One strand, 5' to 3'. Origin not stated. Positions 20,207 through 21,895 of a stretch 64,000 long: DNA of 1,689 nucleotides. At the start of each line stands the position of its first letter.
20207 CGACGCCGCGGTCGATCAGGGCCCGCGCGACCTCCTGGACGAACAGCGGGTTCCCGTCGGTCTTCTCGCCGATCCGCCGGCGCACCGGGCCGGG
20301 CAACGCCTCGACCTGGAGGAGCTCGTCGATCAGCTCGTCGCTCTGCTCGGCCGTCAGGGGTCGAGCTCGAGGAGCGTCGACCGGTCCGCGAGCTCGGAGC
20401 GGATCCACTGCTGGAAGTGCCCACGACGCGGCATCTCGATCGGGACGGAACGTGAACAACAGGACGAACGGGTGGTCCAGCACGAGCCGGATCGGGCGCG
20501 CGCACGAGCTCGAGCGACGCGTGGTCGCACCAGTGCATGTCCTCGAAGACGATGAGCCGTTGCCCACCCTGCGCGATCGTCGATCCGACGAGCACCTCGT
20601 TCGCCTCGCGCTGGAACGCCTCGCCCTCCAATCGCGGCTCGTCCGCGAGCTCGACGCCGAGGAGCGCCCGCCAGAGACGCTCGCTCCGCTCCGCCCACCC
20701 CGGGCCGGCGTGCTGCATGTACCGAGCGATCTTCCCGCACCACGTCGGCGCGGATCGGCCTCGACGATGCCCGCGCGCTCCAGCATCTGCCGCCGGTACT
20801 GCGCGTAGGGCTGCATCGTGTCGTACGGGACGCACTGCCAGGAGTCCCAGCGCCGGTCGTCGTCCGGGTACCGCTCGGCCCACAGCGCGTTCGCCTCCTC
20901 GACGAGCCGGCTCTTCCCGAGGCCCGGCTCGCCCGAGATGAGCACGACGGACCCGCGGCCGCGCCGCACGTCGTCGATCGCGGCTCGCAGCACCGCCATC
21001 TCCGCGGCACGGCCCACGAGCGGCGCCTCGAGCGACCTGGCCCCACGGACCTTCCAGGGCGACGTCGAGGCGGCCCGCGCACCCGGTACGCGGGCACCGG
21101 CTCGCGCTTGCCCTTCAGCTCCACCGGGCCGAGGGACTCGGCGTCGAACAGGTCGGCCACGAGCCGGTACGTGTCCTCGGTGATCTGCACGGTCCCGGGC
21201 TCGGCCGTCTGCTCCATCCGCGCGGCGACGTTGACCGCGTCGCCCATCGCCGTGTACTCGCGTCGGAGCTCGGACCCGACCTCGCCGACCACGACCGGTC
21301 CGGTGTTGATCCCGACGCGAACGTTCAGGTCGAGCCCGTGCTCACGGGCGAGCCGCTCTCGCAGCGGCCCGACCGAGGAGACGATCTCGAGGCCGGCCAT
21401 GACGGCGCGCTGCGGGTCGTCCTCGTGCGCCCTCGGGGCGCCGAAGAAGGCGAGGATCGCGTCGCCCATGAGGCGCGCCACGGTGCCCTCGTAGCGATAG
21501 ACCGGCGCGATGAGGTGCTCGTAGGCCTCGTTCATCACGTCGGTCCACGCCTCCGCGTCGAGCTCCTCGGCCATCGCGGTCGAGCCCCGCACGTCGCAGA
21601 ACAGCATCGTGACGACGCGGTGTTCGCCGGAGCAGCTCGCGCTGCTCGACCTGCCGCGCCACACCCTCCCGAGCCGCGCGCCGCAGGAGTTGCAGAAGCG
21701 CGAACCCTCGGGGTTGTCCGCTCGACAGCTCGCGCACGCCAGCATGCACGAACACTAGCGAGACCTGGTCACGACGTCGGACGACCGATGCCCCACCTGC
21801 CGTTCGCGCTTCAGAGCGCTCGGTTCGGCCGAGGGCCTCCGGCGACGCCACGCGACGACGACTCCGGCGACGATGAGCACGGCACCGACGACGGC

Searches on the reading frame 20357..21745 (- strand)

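Call 70: search_protein_families(library=pfam, proteins=[window:20357-21745:-], max_evalue=0.0001)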
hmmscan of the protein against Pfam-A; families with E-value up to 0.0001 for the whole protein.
window:20357-21745:- (463 aa): 2 families
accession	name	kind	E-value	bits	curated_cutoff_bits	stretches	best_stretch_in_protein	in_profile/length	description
PF00211.25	Guanylate_cyc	-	2.7e-29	102.5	21.9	1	41-215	5-175/183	Adenylate and Guanylate cyclase catalytic domain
PF13240.11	Zn_Ribbon_1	-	9.3e-05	22.5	25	1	4-25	2-23/23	zinc-ribbon domain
